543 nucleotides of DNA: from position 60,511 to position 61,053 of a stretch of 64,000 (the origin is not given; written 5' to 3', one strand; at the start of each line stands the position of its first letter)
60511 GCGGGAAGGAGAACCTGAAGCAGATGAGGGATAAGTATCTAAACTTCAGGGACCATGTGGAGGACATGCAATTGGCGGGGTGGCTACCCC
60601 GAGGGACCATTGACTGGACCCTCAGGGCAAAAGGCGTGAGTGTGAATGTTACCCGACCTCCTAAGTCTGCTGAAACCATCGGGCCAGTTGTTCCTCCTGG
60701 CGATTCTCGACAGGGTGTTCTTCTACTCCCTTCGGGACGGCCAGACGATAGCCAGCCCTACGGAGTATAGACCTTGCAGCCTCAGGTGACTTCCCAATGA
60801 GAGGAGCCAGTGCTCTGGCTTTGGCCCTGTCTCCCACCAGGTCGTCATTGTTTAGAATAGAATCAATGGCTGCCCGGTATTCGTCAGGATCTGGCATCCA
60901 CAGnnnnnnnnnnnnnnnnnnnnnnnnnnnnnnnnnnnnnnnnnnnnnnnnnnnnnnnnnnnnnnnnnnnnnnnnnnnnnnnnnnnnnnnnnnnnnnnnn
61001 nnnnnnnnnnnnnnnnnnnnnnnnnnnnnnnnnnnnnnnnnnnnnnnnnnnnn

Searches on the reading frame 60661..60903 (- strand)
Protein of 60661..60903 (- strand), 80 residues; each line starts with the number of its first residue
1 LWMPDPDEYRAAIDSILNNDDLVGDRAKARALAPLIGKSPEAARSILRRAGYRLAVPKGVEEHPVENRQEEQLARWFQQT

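Call 77: predict_structure(protein=window:60661-60903:-)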
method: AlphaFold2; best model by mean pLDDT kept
length: 80 residues; sequences in the alignment: 1
mean_pLDDT: 72.4   pTM: 0.47
mean pLDDT of the five models: 72.4, 70.8, 70.0, 69.0, 68.3
residues with pLDDT >= 90: 0; 70-90: 47; 50-70: 22; < 50: 11
segments of 3 or more residues with pLDDT < 50: 57-64
pLDDT, mean of each block of 10 residues (from residue 1): 71 87 84 86 81 54 53 63
secondary structure, 60 per line:
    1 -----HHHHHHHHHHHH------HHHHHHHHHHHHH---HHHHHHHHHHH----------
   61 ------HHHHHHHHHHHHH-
elements in order: H6-17 H24-36 H40-50 H67-79

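Call 80: fold_search(model_id=the predicted structure, library=pdb)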
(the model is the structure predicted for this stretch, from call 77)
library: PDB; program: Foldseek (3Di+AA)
matches with E <= 10: 120; with E <= 0.001: 0
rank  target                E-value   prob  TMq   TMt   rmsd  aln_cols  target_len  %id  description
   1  2dn0_MODEL_1_A        1.6e+00  0.30  0.39  0.40   7.5        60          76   17  Solution structure of the second homeobox domain of human zinc fingers and homeoboxes protein 3 (released 2006-10-24)
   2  3iam_2                2.5e+00  0.23  0.36  0.19   4.1        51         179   22  Crystal structure of the hydrophilic domain of respiratory complex I from Thermus thermophilus, reduced, 2 mol/ASU, wi (released 2009-09-15)
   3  6fdm_C                2.8e+00  0.12  0.31  0.12   5.3        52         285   17  Human Rio2 kinase structure (released 2019-01-30)
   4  1r4a_E                3.2e+00  0.10  0.26  0.35   5.5        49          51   14  Crystal Structure of GTP-bound ADP-ribosylation Factor Like Protein 1 (Arl1) and GRIP Domain of Golgin245 COMPLEX (released 2004-01-13)
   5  9loa_B                3.4e+00  0.23  0.38  0.38   3.4        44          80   20  Structural insights into the tumor suppressor ZMYND11 reveal diverse recognition mechanisms (released 2026-01-21)
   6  2ld7_MODEL_1_B        3.4e+00  0.12  0.30  0.32   5.7        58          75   21  Solution structure of the mSin3A PAH3-SAP30 SID complex (released 2011-06-15)
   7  9dbp_B                3.6e+00  0.15  0.35  0.23   5.1        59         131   19  Crystal structure of the LSD1/CoREST histone demethylase in complex with the cofactor FAD and the inhibitor GSK690 (released 2025-09-17)
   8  8b6f_AI               3.6e+00  0.13  0.33  0.15   4.3        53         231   15  Cryo-EM structure of NADH:ubiquinone oxidoreductase (complex-I) from respiratory supercomplex of Tetrahymena thermoph (released 2023-03-29)
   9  7q4n_C                3.6e+00  0.11  0.34  0.40   7.8        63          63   22  transcription factor CDX2 bound to hydroxymethylated DNA (released 2022-11-16)
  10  9pzg_V                3.8e+00  0.28  0.39  0.14   4.0        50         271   12  Bacterial ribosomal 2'-O-methyltransferase RsmI in complex with the small ribosomal subunit (released 2025-09-24)
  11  2lr8_MODEL_1_A        3.8e+00  0.25  0.40  0.45   3.9        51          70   16  Solution NMR Structure of CASP8-associated protein 2 from Homo sapiens, Northeast Structural Genomics Consorti (released 2012-06-27)
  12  1yrn_A                3.8e+00  0.23  0.37  0.53   3.6        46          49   15  CRYSTAL STRUCTURE OF THE MATA1/MATALPHA2 HOMEODOMAIN HETERODIMER BOUND TO DNA (released 1996-01-29)
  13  2pmy_A                4.1e+00  0.12  0.32  0.34   4.7        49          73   20  EF-hand domain of human RASEF (released 2007-05-08)
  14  1ig7_A                4.3e+00  0.15  0.35  0.43   4.6        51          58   12  Msx-1 Homeodomain/DNA Complex Structure (released 2001-04-23)
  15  8e73_V2               4.3e+00  0.12  0.30  0.14   4.3        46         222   17  Vigna radiata supercomplex I+III2 (full bridge) (released 2023-01-11)
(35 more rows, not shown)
